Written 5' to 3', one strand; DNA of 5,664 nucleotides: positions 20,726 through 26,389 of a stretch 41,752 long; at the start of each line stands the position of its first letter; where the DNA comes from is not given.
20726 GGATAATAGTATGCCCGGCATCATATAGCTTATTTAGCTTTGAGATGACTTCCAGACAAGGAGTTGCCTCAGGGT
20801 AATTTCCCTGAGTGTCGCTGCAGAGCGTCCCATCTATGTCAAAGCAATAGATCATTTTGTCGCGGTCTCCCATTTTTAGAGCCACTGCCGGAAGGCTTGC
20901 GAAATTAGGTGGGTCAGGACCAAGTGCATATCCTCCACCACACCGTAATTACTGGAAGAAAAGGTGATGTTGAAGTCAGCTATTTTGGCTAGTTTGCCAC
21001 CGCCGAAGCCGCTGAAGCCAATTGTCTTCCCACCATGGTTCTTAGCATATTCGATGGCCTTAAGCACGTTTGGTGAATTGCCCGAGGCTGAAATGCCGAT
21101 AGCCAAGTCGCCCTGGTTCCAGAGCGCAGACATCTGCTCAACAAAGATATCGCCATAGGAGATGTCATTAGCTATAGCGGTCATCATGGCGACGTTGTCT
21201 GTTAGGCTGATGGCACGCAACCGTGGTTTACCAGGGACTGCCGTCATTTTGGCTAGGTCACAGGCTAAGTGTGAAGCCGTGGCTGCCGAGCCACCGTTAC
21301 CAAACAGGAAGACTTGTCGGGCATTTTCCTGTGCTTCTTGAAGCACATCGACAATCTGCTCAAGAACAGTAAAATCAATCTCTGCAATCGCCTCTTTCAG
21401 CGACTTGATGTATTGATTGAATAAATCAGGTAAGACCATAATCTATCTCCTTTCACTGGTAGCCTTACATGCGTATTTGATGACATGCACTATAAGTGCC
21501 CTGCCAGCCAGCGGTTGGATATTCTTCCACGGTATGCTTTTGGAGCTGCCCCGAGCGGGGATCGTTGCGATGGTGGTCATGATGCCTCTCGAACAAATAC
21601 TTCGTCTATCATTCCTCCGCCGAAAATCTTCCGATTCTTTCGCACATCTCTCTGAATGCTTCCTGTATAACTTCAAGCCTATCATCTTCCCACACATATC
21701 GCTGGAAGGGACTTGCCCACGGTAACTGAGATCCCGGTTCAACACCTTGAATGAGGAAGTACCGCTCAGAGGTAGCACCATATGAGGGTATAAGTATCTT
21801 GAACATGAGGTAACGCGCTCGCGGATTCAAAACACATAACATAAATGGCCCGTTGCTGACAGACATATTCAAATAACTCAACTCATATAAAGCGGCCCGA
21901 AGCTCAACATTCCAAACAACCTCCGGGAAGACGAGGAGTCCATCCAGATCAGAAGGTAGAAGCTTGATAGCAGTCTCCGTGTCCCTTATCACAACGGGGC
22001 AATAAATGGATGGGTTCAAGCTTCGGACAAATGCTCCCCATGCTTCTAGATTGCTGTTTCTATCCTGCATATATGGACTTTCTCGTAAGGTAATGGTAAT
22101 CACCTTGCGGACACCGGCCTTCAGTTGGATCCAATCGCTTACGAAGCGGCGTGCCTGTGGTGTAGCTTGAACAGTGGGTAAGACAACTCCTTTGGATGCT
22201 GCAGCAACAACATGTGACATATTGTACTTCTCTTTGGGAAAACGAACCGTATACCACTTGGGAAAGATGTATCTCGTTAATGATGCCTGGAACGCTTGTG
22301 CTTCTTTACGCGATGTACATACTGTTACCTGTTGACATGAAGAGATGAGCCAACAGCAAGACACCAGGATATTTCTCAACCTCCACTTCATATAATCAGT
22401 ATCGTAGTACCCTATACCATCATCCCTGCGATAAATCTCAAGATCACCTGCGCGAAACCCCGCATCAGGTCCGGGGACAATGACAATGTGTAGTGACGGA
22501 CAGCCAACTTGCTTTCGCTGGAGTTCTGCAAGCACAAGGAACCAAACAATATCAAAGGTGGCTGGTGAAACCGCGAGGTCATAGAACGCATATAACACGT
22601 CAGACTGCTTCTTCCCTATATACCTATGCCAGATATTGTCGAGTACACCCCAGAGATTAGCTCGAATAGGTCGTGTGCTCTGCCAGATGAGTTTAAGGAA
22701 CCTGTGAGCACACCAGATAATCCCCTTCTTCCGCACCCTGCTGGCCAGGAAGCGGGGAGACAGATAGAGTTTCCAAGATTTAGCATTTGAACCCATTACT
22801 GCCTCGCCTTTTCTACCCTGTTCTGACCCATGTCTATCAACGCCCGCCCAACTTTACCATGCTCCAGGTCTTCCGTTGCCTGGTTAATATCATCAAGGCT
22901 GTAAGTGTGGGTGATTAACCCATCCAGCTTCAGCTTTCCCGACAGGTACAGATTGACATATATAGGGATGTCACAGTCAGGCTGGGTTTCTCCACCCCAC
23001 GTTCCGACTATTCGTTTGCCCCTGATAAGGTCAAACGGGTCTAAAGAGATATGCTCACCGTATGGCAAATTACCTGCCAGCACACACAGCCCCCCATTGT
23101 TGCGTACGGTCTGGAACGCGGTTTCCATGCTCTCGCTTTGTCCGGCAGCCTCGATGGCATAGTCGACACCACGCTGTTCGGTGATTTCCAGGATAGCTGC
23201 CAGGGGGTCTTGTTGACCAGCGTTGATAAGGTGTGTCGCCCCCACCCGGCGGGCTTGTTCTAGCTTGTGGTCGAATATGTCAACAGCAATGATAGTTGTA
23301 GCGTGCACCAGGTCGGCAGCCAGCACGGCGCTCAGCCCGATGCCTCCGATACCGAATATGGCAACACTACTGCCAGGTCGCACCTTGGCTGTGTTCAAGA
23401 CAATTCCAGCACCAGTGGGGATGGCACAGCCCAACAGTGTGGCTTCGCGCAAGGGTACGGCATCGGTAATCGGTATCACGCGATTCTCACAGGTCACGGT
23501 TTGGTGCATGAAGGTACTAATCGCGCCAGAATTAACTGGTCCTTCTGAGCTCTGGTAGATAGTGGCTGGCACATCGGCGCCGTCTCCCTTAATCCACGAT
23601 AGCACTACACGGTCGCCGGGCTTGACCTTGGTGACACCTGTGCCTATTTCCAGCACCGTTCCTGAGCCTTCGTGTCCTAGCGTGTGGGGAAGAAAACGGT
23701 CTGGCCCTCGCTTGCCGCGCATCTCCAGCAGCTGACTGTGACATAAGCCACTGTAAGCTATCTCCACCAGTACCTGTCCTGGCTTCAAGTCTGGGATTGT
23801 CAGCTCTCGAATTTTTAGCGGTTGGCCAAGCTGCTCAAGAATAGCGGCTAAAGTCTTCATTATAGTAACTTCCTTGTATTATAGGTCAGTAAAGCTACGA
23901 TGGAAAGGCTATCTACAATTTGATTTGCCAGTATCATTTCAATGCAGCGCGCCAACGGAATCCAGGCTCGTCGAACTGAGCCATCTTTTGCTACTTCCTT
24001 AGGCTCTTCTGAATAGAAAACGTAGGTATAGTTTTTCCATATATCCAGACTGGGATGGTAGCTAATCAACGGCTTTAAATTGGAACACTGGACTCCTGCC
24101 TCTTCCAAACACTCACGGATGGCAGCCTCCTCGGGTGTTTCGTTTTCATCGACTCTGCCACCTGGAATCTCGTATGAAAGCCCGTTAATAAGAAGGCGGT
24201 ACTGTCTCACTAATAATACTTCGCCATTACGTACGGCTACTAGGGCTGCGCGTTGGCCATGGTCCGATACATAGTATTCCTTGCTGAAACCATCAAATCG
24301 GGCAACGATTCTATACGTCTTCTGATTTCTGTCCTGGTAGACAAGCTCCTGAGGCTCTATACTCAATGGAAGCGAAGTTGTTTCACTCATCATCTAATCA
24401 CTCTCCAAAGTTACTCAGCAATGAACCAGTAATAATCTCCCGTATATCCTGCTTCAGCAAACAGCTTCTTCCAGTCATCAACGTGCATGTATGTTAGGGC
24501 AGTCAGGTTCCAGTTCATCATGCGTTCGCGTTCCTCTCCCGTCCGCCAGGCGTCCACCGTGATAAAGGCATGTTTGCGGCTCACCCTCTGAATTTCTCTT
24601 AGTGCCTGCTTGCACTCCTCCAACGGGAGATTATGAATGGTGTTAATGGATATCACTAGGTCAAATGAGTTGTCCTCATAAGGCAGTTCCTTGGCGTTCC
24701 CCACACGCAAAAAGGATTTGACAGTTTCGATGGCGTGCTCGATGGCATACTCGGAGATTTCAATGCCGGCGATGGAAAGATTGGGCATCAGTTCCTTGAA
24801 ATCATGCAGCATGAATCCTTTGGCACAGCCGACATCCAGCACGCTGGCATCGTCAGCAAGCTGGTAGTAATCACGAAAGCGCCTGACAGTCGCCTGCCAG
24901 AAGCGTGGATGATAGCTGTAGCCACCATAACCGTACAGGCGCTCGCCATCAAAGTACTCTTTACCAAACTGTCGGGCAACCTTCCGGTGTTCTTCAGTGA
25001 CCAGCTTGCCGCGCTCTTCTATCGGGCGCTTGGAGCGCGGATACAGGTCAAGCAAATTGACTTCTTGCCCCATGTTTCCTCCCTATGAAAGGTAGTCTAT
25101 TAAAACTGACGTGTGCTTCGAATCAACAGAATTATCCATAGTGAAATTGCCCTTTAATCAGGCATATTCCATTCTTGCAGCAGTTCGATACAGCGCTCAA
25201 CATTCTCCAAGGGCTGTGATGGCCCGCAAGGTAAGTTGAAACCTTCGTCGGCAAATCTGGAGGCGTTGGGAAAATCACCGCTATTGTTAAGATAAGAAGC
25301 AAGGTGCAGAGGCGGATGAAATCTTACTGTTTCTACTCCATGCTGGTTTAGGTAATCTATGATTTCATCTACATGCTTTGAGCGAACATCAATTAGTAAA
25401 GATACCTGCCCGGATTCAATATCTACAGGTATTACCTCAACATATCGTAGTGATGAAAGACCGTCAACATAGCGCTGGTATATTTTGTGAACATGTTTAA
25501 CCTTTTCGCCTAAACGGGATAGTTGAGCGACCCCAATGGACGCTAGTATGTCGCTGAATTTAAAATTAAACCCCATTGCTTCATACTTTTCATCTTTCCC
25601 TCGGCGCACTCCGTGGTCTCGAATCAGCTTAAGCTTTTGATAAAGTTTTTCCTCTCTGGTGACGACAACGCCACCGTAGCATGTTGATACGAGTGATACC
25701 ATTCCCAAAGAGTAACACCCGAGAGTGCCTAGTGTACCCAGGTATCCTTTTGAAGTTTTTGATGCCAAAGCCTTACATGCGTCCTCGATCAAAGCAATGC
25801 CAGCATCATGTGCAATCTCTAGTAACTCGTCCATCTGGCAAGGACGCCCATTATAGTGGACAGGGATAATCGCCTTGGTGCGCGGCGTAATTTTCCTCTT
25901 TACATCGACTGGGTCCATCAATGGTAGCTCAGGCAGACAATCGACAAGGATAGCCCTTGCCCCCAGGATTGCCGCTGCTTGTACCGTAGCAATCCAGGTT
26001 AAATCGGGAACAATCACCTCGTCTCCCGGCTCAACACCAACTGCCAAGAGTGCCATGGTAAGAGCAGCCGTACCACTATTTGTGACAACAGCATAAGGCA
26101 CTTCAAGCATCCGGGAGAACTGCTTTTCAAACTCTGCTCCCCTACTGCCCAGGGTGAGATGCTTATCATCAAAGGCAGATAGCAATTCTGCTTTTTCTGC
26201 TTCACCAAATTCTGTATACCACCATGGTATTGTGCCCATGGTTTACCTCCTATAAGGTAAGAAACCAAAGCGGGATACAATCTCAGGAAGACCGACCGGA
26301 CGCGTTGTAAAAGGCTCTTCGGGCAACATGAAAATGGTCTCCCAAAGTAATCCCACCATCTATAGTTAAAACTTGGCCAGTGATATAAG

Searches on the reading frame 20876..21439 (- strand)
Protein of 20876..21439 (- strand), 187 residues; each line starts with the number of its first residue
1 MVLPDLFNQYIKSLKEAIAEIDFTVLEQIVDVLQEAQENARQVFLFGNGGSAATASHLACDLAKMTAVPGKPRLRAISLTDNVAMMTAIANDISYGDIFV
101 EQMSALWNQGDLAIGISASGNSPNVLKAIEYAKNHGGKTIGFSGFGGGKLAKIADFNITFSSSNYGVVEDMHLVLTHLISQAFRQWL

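Call 28: search_protein_families(library=pfam, proteins=[window:20876-21439:-], max_evalue=0.00001)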
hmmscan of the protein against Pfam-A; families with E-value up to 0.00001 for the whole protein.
window:20876-21439:- (187 aa): 2 families
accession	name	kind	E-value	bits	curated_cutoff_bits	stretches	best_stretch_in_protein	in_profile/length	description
PF13580.11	SIS_2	-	7.9e-20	71.7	27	1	7-144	2-138/138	SIS domain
PF01380.27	SIS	-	4.4e-12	46.4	25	1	84-160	28-104/131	SIS domain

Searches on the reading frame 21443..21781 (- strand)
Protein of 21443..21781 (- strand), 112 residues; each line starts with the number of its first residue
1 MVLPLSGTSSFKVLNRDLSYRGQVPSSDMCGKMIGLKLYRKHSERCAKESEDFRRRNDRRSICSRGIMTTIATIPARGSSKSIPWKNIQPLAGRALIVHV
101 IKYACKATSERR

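Call 30: search_protein_families(library=pfam, proteins=[window:21443-21781:-], max_evalue=0.00001)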
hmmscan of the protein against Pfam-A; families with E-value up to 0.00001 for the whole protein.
window:21443-21781:- (112 aa): 1 family
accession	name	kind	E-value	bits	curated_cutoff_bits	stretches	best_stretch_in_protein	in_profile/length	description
PF02348.25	CTP_transf_3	-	6.8e-07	29.7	22.6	1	72-108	2-38/217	Cytidylyltransferase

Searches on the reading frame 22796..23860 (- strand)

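Call 28: search_protein_families(library=pfam, proteins=[window:22796-23860:-], max_evalue=0.00001)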
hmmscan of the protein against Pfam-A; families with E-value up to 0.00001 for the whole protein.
window:22796-23860:- (354 aa): 4 families
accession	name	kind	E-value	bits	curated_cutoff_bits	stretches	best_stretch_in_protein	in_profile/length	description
PF00107.32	ADH_zinc_N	-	3.3e-23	82.5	31.8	1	173-293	1-117/129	Zinc-binding dehydrogenase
PF08240.17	ADH_N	-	1.8e-16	60.7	23.5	1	26-105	1-80/104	Alcohol dehydrogenase GroES-like domain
PF16912.11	Glu_dehyd_C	-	1.6e-06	28.2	34.9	0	159-263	28-130/211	Glucose dehydrogenase C-terminus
PF13602.12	ADH_zinc_N_2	-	1.9e-06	29.3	27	1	207-336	2-127/134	Zinc-binding dehydrogenase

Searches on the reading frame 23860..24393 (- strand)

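Call 28: search_protein_families(library=pfam, proteins=[window:23860-24393:-], max_evalue=0.00001)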
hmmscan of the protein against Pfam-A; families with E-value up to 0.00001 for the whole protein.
window:23860-24393:- (177 aa): 1 family
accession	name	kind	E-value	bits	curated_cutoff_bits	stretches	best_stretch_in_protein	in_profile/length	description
PF00293.34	NUDIX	-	2.3e-18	67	21.1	1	47-149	3-117/134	NUDIX domain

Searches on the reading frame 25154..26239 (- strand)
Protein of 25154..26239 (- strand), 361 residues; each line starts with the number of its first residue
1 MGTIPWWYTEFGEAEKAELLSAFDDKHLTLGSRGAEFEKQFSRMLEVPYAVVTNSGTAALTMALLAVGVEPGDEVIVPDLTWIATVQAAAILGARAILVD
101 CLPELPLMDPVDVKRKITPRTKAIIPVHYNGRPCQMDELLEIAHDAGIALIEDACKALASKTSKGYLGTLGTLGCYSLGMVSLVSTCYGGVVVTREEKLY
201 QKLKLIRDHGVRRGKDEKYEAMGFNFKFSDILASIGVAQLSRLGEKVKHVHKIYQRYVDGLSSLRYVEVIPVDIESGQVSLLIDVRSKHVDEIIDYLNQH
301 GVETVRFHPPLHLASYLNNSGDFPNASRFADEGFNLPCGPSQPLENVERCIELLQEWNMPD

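Call 29: search_protein_families(library=pfam, proteins=[window:25154-26239:-], max_evalue=0.00001)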
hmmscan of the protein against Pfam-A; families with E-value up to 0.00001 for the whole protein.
window:25154-26239:- (361 aa): 3 families
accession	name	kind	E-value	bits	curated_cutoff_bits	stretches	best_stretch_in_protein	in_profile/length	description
PF01041.23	DegT_DnrJ_EryC1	-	2e-85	287.6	19.8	1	12-354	4-359/360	DegT/DnrJ/EryC1/StrS aminotransferase family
PF01212.27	Beta_elim_lyase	-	3.8e-06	26.9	27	0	36-274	36-278/288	Beta-eliminating lyase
PF00155.27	Aminotran_1_2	-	4.6e-06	26.5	19.7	0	20-124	29-150/361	Aminotransferase class I and II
